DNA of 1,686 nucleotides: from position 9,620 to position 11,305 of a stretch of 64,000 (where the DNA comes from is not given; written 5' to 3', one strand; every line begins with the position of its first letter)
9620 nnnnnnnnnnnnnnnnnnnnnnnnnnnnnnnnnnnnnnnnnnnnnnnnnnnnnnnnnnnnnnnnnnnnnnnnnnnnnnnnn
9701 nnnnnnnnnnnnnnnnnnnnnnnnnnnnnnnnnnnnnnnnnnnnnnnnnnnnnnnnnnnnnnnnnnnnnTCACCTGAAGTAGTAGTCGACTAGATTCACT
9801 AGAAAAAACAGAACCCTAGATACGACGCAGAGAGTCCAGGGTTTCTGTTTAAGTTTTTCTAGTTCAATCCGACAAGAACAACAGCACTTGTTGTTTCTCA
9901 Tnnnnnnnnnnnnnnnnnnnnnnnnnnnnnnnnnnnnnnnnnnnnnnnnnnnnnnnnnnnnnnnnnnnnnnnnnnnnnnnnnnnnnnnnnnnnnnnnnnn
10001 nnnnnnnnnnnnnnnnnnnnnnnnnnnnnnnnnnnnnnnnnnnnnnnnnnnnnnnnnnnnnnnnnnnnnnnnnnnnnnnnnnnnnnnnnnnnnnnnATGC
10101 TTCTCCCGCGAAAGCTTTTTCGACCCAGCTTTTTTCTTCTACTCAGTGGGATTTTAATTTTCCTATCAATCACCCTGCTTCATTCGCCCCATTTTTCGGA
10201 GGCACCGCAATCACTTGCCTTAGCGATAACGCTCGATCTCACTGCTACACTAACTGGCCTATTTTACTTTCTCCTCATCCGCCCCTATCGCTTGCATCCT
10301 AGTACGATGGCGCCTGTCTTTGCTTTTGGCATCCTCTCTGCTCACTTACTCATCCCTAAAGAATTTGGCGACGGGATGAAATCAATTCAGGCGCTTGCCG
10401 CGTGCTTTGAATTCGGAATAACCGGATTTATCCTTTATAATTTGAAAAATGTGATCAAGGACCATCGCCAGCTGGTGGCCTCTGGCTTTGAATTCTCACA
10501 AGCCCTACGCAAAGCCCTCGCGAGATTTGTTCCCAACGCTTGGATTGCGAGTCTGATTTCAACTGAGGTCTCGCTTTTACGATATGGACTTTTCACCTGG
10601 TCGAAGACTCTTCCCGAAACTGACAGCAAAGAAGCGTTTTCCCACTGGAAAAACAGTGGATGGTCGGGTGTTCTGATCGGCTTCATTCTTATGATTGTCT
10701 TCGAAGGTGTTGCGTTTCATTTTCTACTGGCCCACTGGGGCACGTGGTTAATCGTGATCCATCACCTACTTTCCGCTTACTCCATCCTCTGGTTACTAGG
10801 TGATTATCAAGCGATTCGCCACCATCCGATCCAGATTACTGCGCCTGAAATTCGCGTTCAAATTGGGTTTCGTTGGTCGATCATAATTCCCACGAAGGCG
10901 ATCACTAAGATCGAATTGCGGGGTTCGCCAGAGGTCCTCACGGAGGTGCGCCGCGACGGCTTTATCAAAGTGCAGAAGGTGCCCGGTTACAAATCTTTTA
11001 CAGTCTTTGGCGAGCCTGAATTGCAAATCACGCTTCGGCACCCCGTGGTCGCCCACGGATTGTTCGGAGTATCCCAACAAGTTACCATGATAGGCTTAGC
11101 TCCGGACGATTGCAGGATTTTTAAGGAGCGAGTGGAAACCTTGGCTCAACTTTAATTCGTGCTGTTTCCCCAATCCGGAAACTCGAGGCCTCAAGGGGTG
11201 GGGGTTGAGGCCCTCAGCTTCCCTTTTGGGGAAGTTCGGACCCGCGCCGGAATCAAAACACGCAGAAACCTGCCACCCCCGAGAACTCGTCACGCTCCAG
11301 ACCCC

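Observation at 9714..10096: Structured 383-bp divergent leader: two palindromes, an SD/anti-SD hairpin and a candidate 43-aa Cys-rich micro-ORF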

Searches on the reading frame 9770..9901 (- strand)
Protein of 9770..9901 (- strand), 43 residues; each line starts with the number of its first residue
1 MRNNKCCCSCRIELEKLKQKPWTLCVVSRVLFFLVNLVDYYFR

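Call 7: search_protein_families(library=pfam, proteins=[window:9770-9901:-], max_evalue=0.01)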
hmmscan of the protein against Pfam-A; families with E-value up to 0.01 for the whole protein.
window:9770-9901:- (43 aa): 0 families

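Call 11: find_encoding_contigs(protein=window:9770-9901:-, flank=3000, max_places=6)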
Protein window:9770-9901:- (43 aa): 3 contigs read that carry it; 2 places shown.
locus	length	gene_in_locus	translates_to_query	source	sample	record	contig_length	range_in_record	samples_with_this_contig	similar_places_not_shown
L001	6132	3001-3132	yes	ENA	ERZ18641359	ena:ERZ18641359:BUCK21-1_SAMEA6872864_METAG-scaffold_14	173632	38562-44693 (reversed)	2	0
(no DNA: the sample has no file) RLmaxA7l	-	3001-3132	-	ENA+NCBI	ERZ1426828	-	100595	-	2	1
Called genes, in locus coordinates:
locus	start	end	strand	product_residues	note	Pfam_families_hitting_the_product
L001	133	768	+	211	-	-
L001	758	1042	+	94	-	PF01619:Pro_dh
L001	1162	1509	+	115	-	PF00076:RRM_1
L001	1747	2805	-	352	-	-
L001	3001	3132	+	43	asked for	-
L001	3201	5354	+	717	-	-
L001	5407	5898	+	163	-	PF08534:Redoxin, PF00578:AhpC-TSA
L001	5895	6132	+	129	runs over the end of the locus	PF01878:EVE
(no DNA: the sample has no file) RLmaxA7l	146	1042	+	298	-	PF01619:Pro_dh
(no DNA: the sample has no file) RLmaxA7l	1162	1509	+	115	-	PF00076:RRM_1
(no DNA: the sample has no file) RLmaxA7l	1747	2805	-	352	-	-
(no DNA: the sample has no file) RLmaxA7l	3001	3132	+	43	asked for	-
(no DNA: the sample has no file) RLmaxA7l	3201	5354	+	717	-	-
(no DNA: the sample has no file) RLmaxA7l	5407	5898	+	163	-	PF08534:Redoxin, PF00578:AhpC-TSA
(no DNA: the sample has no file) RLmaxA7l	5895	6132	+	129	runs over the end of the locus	PF01878:EVE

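Call 27: find_homologous_proteins(query=window:9770-9901:-, max_evalue=10)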
Query window:9770-9901:- (43 aa): 1 proteins with E <= 10 among 1 candidates.
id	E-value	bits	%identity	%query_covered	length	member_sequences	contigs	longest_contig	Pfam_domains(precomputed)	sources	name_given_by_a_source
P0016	2.6e-22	94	100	100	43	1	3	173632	-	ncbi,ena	-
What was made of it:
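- Tried and rejected: The word-indexed protein search with the 43-aa peptide found only the peptide itself (call 27).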

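Call 40: search_protein_representatives(protein=window:9770-9901:-)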
Query: 43 residues. Proteins with E-value up to 0.001 (for the whole library): 7; up to 1e-10: 1; up to 1e-30: 0. The best 7 are listed.
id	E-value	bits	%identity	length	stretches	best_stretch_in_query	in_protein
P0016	8.4e-23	93.7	100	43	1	1-43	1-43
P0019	1.0e-09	53.4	67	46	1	2-43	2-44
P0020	1.2e-09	53.1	67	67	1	1-43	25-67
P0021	7.5e-08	47.6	57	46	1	2-43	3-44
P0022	1.5e-05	40.6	60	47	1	1-42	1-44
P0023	2.2e-05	40.0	57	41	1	1-35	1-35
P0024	3.3e-04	36.4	49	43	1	1-43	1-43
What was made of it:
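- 9770..9901 (-): ORF for a 43-aa peptide (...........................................) with a predicted single helix and a hydrophobic C-terminal half. Six homologues at E 1e-9 to 3e-4 (call 40), and 12 DNA copies with an intact ORF.
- Tried and rejected: The exhaustive search was needed (call 40).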

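Call 44: find_encoding_contigs(protein=P0019, flank=4000, max_places=4)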
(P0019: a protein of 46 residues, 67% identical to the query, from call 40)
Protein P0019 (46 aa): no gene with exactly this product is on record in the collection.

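Call 45: find_encoding_contigs(protein=P0020, flank=4000, max_places=4)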
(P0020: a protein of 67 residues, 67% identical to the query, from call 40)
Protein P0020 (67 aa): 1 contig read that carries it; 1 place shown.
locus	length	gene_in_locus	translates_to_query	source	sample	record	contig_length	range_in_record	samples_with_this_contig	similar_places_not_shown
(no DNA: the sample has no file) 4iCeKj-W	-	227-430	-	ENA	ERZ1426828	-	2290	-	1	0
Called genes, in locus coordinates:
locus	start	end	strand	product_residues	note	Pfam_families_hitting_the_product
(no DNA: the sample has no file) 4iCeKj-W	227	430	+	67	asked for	-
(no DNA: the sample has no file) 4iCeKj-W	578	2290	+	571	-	?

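Call 46: find_encoding_contigs(protein=P0021, flank=4000, max_places=4)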
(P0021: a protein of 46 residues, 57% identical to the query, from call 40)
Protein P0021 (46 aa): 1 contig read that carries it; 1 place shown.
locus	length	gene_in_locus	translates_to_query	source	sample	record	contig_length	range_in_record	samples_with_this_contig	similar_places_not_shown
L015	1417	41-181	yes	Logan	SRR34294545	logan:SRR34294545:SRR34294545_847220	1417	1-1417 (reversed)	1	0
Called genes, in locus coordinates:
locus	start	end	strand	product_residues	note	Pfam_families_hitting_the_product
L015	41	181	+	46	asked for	-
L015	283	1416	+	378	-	?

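Call 47: find_encoding_contigs(protein=P0022, flank=4000, max_places=4)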
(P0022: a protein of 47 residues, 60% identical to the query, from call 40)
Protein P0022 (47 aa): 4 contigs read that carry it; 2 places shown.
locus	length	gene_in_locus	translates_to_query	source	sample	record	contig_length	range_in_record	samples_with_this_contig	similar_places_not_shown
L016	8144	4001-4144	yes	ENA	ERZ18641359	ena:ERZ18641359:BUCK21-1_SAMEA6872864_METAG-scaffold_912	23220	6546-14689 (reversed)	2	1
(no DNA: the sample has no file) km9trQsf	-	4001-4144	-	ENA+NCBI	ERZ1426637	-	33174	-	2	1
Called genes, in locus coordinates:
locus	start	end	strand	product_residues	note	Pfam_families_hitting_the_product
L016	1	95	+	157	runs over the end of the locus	-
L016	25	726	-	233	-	-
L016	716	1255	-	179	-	PF19502:DUF6036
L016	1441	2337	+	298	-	PF14394:DUF4423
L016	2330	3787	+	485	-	-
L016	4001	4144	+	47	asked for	-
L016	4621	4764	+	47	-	-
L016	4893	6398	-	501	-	PF00221:Lyase_aromatic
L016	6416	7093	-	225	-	PF00834:Ribul_P_3_epim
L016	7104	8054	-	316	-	PF00551:Formyl_trans_N, PF02911:Formyl_trans_C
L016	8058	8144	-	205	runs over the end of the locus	PF01327:Pep_deformylase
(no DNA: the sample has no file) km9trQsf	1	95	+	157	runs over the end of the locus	-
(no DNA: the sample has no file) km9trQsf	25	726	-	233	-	-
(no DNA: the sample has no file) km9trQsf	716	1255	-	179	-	PF19502:DUF6036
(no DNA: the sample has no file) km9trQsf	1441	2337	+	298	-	PF14394:DUF4423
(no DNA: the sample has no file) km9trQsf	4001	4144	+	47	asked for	-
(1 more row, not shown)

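Call 48: find_encoding_contigs(protein=P0023, flank=4000, max_places=4)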
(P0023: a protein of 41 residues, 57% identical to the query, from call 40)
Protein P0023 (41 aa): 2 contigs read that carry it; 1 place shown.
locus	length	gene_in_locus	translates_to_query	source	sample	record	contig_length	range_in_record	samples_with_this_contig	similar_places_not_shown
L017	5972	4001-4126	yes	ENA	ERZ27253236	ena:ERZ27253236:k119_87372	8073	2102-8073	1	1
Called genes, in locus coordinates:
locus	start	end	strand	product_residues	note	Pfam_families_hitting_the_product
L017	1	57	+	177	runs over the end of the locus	-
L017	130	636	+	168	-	PF01025:GrpE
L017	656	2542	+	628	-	PF00012:HSP70, PF06723:MreB_Mbl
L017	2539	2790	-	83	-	PF13591:MerR_2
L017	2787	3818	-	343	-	PF00226:DnaJ, PF01556:DnaJ_C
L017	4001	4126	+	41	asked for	-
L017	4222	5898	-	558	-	PF02463:SMC_N, PF13175:AAA_15 (faint), PF13476:AAA_23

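Call 49: find_encoding_contigs(protein=P0024, flank=4000, max_places=4)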
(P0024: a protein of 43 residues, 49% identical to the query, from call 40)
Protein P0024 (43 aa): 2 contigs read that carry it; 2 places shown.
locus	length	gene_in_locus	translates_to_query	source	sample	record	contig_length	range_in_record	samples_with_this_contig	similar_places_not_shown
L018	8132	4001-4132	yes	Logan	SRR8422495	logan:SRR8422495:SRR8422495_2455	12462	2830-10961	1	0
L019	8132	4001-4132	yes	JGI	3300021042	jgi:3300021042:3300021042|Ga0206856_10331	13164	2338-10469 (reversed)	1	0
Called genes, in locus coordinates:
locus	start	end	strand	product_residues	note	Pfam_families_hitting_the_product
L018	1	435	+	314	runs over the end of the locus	PF00072:Response_reg, PF13191:AAA_16 (faint), PF00158:Sigma54_activat, PF14532:Sigma54_activ_2, PF07724:AAA_2 (weak), PF07728:AAA_5 (weak)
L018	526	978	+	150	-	PF25601:AAA_lid_14, PF02954:HTH_8 (weak)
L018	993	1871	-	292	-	PF13623:SurA_N_2 (weak), PF13624:SurA_N_3 (weak), PF13145:Rotamase_2, PF13616:Rotamase_3, PF00639:Rotamase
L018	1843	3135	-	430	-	PF08014:MATCAP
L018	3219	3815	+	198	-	-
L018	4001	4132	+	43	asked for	-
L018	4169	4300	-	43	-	-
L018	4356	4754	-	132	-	PF00380:Ribosomal_S9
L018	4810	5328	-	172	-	PF00572:Ribosomal_L13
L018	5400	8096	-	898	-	PF07244:POTRA (weak), PF08479:POTRA_2 (faint), PF07244:POTRA, PF01103:Omp85, PF03865:ShlB (weak)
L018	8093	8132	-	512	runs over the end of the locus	?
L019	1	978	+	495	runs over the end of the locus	PF00072:Response_reg, PF07724:AAA_2 (faint), PF13191:AAA_16 (faint), PF00158:Sigma54_activat, PF14532:Sigma54_activ_2, PF07728:AAA_5 (weak), PF25601:AAA_lid_14, PF02954:HTH_8 (weak)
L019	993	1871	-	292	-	PF13623:SurA_N_2 (weak), PF13624:SurA_N_3 (weak), PF13145:Rotamase_2, PF13616:Rotamase_3, PF00639:Rotamase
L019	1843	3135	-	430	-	PF08014:MATCAP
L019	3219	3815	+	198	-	-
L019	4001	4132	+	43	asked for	-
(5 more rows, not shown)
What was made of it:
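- A sigma54 activator gene lies 3 kb from the L018 copy (call 49).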

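Call 71: search_protein_families(library=pfam, alignment_id=A4, max_evalue=1)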
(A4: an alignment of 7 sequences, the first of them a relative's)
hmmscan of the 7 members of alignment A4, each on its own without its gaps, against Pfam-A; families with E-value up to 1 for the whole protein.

A. member 1, P0016 (43 aa): 0 families

B. families by the number of members that match (of 7 scanned): 4 families
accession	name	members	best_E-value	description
PF06653.16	Claudin_3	1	0.044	Tight junction protein, Claudin-like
PF05364.19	SecIII_SopE_N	1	0.094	Salmonella type III secretion SopE effector N-terminus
PF22868.1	YmiA-like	1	0.14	Protein YmiA-like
PF15444.11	TMEM247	1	0.32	Transmembrane protein 247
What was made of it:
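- Closest known: hok/sok. Different: The peptide here gives no Pfam Hok_Gef hit (calls 7, 71).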

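Call 72: search_protein_families(library=ncbifam, alignment_id=A4, max_evalue=1)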
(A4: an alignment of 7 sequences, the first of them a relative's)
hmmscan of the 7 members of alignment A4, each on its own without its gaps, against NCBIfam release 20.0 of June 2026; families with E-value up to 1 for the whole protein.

A. member 1, P0016 (43 aa): 0 families

B. families by the number of members that match (of 7 scanned): 1 family
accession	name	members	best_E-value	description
NF047986.1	C_WD1278_WD0630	1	0.016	TomO hydrophobic C-terminal domain-containing protein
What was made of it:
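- The peptide matches no known toxin family in Pfam or NCBIfam (calls 7, 71, 72), and toxicity is untested.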

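Call 87: predict_structure(alignment_id=A4)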
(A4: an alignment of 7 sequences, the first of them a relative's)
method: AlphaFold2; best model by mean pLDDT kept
length: 43 residues; sequences in the alignment: 7
mean_pLDDT: 79.3   pTM: 0.41
mean pLDDT of the five models: 79.3, 77.3, 75.1, 74.0, 73.6
residues with pLDDT >= 90: 12; 70-90: 21; 50-70: 10; < 50: 0
segments of 3 or more residues with pLDDT < 50: none
pLDDT, mean of each block of 10 residues (from residue 1): 63 73 87 93 84
secondary structure, 60 per line:
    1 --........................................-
elements in order: H3-42
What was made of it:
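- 9770..9901 (-): AF2 predicts one helix, residues 3-42, pLDDT 79 (call 87).
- On Type I toxin-antitoxin system: The peptides are 41-47 aa. AF2 predicts a single helix, residues 3-42 (call 87).
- AF2 predicts a single helix (call 87).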

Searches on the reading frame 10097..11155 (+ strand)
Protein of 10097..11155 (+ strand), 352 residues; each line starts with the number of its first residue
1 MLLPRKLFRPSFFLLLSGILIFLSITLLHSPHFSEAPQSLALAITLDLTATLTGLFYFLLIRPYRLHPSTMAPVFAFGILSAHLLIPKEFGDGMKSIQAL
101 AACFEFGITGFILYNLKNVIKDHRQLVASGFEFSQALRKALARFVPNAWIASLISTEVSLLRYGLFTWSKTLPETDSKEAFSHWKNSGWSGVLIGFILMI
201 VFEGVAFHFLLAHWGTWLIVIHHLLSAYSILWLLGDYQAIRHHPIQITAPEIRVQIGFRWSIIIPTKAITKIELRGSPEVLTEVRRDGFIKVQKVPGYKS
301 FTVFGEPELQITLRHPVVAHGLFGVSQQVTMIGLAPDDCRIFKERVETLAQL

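Call 7: search_protein_families(library=pfam, proteins=[window:10097-11155:+], max_evalue=0.01)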
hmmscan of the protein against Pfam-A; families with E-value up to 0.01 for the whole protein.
window:10097-11155:+ (352 aa): 0 families

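Call 31: find_homologous_proteins(query=window:10097-11155:+, max_evalue=0.001)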
Query window:10097-11155:+ (352 aa): 2 proteins with E <= 0.001 among 5371 candidates.
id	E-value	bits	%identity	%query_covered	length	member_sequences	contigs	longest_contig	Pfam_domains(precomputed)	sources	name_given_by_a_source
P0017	4.0e-231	785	100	100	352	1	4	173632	-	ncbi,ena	-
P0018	3.8e-19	87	28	68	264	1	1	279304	-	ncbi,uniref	ncbi:hypothetical protein ABIB40_001412 [Pedobacter sp. UYP30]|uniref:hypothetical protein n=1 Tax=P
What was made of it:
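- Tried and rejected: The divergent 352-aa neighbour is an orphan, with one distant hit, so the orthologous intergenic region could not be recovered through it (call 31).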
